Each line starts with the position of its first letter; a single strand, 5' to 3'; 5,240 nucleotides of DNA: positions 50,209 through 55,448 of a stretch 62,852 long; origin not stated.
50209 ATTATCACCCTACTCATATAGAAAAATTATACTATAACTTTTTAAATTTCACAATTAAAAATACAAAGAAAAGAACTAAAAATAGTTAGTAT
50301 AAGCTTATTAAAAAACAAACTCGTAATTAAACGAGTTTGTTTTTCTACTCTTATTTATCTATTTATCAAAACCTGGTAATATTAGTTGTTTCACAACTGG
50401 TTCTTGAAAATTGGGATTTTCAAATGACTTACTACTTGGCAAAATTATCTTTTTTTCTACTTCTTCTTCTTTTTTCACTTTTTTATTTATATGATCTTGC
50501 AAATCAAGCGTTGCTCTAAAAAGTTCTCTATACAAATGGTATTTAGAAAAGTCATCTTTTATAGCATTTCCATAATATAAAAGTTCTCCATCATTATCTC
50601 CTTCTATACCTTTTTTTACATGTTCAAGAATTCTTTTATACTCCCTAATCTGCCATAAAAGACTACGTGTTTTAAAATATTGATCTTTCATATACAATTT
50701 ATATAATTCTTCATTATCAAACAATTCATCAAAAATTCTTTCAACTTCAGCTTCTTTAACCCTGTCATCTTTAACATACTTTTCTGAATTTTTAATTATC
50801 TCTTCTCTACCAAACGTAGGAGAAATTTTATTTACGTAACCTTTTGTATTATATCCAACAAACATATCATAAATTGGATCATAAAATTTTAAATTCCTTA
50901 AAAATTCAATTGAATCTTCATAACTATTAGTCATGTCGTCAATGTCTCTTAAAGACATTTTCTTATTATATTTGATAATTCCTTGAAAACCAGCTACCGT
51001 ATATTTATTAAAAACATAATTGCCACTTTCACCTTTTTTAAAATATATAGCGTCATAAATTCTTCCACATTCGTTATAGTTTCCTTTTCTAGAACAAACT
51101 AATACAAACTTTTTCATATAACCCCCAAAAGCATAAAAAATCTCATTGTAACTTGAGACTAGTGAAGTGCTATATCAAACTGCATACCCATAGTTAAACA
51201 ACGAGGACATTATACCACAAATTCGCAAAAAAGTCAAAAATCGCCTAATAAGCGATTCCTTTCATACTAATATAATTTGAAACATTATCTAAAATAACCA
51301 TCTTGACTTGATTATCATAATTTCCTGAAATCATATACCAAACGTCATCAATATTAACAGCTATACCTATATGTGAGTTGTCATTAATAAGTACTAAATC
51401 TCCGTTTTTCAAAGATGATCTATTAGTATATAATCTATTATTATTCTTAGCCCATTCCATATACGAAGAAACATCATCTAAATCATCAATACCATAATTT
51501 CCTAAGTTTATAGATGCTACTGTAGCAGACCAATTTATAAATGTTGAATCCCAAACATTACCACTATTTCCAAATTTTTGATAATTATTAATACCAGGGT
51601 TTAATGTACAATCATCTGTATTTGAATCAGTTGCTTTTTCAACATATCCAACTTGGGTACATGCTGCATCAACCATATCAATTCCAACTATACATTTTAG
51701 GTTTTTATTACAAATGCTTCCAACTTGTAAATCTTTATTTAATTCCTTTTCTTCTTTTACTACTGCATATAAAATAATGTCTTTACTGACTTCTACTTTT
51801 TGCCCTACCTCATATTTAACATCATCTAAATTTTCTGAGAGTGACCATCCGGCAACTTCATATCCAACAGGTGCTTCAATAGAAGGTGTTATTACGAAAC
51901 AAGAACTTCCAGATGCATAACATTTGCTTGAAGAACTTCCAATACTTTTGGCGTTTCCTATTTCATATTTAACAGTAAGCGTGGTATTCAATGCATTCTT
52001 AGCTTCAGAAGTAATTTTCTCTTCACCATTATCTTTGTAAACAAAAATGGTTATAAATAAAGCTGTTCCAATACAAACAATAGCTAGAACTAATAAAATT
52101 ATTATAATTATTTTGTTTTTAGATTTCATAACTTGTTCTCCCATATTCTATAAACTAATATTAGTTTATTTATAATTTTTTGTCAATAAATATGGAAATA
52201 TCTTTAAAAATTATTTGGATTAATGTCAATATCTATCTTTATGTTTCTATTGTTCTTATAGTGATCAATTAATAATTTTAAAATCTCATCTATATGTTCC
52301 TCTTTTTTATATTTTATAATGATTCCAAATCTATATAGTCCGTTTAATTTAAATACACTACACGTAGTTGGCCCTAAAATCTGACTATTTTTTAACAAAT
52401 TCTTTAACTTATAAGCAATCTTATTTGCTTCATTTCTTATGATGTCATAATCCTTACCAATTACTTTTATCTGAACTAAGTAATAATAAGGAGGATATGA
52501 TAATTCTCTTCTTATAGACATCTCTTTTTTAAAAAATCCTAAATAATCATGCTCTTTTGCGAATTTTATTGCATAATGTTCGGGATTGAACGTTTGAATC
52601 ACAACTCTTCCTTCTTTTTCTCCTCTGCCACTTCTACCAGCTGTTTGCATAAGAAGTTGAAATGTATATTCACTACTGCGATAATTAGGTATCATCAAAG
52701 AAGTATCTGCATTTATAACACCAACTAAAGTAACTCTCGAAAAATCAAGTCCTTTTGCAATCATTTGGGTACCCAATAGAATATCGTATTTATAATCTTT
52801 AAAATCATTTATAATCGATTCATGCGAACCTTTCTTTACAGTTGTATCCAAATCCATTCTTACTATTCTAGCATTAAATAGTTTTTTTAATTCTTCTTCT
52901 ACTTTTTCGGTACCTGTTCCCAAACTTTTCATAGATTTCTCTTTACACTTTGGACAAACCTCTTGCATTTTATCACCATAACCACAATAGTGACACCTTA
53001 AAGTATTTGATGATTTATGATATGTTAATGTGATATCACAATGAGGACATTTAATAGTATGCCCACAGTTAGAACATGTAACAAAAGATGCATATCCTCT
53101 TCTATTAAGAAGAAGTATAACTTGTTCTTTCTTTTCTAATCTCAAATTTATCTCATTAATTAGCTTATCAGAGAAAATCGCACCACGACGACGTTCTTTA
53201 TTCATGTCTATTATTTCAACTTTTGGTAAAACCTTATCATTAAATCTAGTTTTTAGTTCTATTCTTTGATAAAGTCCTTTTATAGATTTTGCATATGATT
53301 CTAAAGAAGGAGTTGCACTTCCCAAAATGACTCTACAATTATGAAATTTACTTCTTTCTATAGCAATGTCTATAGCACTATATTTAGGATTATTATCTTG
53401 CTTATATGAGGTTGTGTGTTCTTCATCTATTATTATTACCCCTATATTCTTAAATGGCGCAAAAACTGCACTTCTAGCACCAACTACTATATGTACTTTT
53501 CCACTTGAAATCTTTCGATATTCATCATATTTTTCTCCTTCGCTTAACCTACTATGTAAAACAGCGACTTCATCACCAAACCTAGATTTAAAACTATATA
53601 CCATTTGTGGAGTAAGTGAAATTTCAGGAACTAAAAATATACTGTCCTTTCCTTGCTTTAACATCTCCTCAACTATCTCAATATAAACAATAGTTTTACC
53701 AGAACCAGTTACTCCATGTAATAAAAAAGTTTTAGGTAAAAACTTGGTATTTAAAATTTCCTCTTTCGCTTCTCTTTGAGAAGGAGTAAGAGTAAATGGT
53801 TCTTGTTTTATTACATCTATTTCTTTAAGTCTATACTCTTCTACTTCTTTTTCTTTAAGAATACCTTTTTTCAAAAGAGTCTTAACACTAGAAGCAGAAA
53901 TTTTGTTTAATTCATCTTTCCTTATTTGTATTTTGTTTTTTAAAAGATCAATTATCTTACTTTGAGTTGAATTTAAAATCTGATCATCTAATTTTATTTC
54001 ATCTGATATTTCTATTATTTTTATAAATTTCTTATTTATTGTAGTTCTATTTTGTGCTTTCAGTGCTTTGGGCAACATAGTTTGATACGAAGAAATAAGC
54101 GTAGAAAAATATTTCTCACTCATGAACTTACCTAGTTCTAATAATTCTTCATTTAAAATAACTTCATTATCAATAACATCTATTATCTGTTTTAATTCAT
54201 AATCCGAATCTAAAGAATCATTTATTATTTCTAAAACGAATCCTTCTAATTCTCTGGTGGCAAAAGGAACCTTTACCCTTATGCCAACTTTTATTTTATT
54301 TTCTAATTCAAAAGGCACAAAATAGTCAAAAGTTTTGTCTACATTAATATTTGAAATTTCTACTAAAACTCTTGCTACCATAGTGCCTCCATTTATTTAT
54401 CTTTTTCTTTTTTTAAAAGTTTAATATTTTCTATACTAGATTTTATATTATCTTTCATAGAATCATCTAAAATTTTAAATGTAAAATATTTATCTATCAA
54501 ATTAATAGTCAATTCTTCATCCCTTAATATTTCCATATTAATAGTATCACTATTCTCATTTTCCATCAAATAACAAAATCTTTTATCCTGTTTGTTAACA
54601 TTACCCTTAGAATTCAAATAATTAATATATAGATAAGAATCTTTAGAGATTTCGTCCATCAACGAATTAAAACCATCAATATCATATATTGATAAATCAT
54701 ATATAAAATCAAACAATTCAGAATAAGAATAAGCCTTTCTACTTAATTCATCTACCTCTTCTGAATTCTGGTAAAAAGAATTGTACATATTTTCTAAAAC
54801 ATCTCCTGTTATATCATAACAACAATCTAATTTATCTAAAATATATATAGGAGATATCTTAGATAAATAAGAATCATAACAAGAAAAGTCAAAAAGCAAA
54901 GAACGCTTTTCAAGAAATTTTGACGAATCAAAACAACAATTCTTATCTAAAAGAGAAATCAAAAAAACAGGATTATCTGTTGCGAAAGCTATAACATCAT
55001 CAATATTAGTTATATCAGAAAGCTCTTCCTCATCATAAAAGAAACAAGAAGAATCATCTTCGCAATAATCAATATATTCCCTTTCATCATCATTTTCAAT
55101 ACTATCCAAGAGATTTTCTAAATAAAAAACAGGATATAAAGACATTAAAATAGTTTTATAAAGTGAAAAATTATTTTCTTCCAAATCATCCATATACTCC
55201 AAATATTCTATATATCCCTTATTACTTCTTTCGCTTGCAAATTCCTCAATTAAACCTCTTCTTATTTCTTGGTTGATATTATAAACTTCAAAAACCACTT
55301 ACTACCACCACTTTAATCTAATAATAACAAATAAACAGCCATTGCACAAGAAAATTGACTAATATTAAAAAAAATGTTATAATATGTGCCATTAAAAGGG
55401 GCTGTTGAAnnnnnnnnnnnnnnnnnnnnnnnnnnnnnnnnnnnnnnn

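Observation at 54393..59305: Symmetric four-gene cassette of uncharacterised proteins between priA and tsf: best candidate for an undescribed system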

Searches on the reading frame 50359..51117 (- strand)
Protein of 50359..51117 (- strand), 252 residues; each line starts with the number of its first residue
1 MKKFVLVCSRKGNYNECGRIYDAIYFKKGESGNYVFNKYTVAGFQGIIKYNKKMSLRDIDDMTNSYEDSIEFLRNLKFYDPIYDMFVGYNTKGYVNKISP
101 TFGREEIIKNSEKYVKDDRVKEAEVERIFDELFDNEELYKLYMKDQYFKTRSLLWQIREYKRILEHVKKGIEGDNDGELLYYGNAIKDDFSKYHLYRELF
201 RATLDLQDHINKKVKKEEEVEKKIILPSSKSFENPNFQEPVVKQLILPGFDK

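Call 4: search_protein_families(library=pfam, proteins=[window:50359-51117:-], max_evalue=1)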
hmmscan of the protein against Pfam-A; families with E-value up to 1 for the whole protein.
window:50359-51117:- (252 aa): 2 families
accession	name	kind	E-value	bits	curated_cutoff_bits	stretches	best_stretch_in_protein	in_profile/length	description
PF11434.14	CHIPS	-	0.079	13.2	25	0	12-37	55-81/91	Chemotaxis-inhibiting protein CHIPS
PF10158.14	LOH1CR12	-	0.13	12.7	24.7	0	112-167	52-106/131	Tumour suppressor protein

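Call 5: search_protein_families(library=padloc, proteins=[window:50359-51117:-], max_evalue=1)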
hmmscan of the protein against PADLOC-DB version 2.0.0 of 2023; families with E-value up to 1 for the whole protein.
window:50359-51117:- (252 aa): 0 families

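Call 6: search_protein_families(library=ncbifam, proteins=[window:50359-51117:-], max_evalue=1)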
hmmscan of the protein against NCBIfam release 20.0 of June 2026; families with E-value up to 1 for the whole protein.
window:50359-51117:- (252 aa): 1 family
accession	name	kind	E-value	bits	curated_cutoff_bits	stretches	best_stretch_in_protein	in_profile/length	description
TIGR01801.1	CM_A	equivalog_domain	0.12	12.6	106.35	0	193-213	72-92/102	chorismate mutase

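Call 7: search_protein_families(library=phrogs, proteins=[window:50359-51117:-], max_evalue=1)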
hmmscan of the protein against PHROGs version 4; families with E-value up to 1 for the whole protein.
window:50359-51117:- (252 aa): 4 families
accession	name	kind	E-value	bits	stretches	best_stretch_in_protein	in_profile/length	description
phrog_17302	-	unknown function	0.14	13.6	1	1-74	1-72/85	-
phrog_32631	-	unknown function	0.21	12.8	1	102-159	5-62/70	-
phrog_7039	-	moron, auxiliary metabolic gene and host takeover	0.42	11.3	0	12-37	113-139/149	chemotaxis inhibition protein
phrog_31803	-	unknown function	0.49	11.6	1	3-35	42-70/84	-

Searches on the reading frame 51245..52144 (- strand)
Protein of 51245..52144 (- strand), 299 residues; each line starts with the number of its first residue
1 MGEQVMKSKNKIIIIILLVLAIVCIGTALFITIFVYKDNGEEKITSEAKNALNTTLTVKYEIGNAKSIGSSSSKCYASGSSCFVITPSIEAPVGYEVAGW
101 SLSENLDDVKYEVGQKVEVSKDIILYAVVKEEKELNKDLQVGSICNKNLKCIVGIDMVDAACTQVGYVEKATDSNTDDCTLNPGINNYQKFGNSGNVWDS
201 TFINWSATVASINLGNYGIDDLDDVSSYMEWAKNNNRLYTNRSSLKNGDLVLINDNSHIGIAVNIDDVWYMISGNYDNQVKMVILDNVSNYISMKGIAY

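Call 4: search_protein_families(library=pfam, proteins=[window:51245-52144:-], max_evalue=1)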
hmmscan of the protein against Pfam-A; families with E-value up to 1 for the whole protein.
window:51245-52144:- (299 aa): 5 families
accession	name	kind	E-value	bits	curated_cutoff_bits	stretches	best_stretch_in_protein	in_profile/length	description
PF09479.16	Flg_new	-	0.00017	22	27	1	86-128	24-65/65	Listeria-Bacteroides repeat domain (List_Bact_rpt)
PF11137.13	DUF2909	-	0.063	13.6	31.4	1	11-46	2-34/60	Protein of unknown function (DUF2909)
PF13800.11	Sigma_reg_N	-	0.11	13.2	26.3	1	8-55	9-57/91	Sigma factor regulator N-terminal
PF00877.26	NLPC_P60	-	0.14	12.6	23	1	202-268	19-75/105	NlpC/P60 family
PF16069.10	DUF4811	-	0.17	12.2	27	0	23-66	59-103/155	Domain of unknown function (DUF4811)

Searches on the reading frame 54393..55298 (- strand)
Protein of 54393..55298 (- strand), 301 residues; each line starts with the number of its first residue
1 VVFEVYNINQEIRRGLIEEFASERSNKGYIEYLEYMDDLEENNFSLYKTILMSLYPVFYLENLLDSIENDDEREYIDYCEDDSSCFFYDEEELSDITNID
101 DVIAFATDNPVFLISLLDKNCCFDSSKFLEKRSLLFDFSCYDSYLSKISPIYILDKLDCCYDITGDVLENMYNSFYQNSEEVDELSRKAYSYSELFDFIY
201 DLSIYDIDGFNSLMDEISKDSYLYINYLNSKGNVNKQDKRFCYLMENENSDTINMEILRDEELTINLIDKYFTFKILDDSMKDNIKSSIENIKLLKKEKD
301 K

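Call 4: search_protein_families(library=pfam, proteins=[window:54393-55298:-], max_evalue=1)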
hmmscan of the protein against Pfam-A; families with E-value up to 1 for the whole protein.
window:54393-55298:- (301 aa): 0 families

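Call 5: search_protein_families(library=padloc, proteins=[window:54393-55298:-], max_evalue=1)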
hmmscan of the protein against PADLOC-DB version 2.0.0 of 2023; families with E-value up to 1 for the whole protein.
window:54393-55298:- (301 aa): 0 families

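Call 6: search_protein_families(library=ncbifam, proteins=[window:54393-55298:-], max_evalue=1)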
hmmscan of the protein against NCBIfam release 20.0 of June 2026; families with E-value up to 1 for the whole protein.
window:54393-55298:- (301 aa): 0 families

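Call 7: search_protein_families(library=phrogs, proteins=[window:54393-55298:-], max_evalue=1)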
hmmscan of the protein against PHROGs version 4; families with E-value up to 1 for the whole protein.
window:54393-55298:- (301 aa): 2 families
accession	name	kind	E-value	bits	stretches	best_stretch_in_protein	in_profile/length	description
phrog_14580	-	unknown function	0.0079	17.1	1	7-40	8-41/71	-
phrog_7843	-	unknown function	0.2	12.4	1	40-71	6-40/59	-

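Call 15: find_homologous_proteins(query=A1, max_evalue=0.001)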
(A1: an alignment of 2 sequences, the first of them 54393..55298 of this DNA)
Query A1 (2 sequences) (301 aa, profile of the alignment): 2 proteins with E <= 0.001 among 3840 candidates.
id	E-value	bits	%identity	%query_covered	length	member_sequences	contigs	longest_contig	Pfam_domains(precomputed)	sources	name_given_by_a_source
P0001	2.6e-147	508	95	100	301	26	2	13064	-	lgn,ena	-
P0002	3.3e-147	508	31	89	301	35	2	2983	-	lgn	-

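Call 28: find_encoding_contigs(protein=P0001, flank=10000, max_places=4)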
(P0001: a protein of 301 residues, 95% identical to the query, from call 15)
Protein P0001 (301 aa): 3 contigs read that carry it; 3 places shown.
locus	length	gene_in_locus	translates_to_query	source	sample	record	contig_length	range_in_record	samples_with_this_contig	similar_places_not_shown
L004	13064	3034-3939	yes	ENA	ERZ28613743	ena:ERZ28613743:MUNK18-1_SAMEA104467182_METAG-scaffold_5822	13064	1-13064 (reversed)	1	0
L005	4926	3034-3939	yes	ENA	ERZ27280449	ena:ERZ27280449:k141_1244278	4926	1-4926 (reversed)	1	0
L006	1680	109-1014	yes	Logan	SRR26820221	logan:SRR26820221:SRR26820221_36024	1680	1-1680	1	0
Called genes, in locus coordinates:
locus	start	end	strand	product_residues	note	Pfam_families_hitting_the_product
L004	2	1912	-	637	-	?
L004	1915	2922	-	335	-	-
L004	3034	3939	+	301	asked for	-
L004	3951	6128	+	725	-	PF17764:PriA_3primeBD, PF00270:DEAD, PF04851:ResIII, PF18319:Zn_ribbon_PriA, PF00271:Helicase_C, PF18074:PriA_C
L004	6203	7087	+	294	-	-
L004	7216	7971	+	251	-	-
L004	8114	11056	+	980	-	PF02463:SMC_N, PF13175:AAA_15, PF13304:AAA_21 (weak), PF13476:AAA_23, PF13555:AAA_29 (weak), PF06470:SMC_hinge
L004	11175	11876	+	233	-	PF02463:SMC_N (weak), PF00005:ABC_tran, PF13304:AAA_21 (faint)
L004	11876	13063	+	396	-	?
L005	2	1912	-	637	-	?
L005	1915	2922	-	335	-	-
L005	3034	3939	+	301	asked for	-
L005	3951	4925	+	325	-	?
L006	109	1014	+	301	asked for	-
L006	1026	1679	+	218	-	?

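Call 31: search_solved_structures(query=A1, max_evalue=10)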
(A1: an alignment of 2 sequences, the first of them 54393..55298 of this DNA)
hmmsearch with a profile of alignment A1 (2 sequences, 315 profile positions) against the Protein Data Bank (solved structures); distinct sequences matched with E-value up to 10: 4.
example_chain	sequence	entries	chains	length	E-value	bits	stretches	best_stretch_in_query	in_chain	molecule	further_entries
3f2o_A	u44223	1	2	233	0.05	16.3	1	31-86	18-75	SPRY domain-containing SOCS box protein 1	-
2jk9_A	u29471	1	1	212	0.57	12.8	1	36-86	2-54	SPRY DOMAIN-CONTAINING SOCS BOX PROTEIN 1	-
2cfh_C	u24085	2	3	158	0.83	12.3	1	237-311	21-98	TRAFFICKING PROTEIN PARTICLE COMPLEX SUBUNIT 6B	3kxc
2bjn_A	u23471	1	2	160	0.84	12.3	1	237-311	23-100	TRAFFICKING PROTEIN PARTICLE COMPLEX SUBUNIT 6B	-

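Call 41: find_related_loci(query=A4, collection=viral_contigs, flank=8000)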
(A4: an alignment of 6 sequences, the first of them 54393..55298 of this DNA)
Query A4 (301 aa) in viral_contigs; peptide patterns used: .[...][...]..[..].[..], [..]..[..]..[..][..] (x = any residue, [..] = any of these).
74 stretches matched a pattern, but none encodes a relative of the query by tblastn (E <= 1e-3).

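Call 84: find_related_loci(query=A8, collection=metagenome_contigs, flank=8000)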
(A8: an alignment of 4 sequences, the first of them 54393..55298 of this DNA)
Query A8 (301 aa) in metagenome_contigs; peptide patterns used: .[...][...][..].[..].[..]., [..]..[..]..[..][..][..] (x = any residue, [..] = any of these).
70 stretches matched a pattern; 9 encode a relative of the query (tblastn E <= 1e-3); 9 distinct loci.
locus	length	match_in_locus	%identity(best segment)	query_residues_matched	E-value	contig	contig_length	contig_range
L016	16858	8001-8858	33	3-289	2e-38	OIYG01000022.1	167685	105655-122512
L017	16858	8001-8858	34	3-289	4e-37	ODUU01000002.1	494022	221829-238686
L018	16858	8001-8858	33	3-289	3e-36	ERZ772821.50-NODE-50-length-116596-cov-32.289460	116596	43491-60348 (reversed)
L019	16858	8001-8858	33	3-289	4e-36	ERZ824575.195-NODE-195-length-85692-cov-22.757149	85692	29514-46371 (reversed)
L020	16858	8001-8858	33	3-289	5e-36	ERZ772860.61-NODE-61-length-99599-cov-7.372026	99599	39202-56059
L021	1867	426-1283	33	3-289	5e-36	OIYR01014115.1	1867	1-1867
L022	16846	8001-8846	34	3-285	1e-35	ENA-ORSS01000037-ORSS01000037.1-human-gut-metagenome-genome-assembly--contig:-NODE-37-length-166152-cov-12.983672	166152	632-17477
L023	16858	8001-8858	33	3-289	1e-34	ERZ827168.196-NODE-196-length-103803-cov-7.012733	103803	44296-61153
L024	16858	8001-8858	33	3-289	1e-34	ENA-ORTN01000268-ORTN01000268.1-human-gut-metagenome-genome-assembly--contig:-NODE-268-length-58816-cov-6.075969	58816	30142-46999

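Call 117: search_dna_similar(query=window:54393-55298:-, collection=plasmids, mode=protein, max_evalue=0.001)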
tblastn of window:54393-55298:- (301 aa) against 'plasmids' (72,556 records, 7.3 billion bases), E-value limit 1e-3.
No match.

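Call 118: search_dna_similar(query=window:54393-55298:-, collection=phages, mode=protein, max_evalue=0.001)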
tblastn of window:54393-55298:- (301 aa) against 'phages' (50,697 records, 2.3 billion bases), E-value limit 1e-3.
No match.
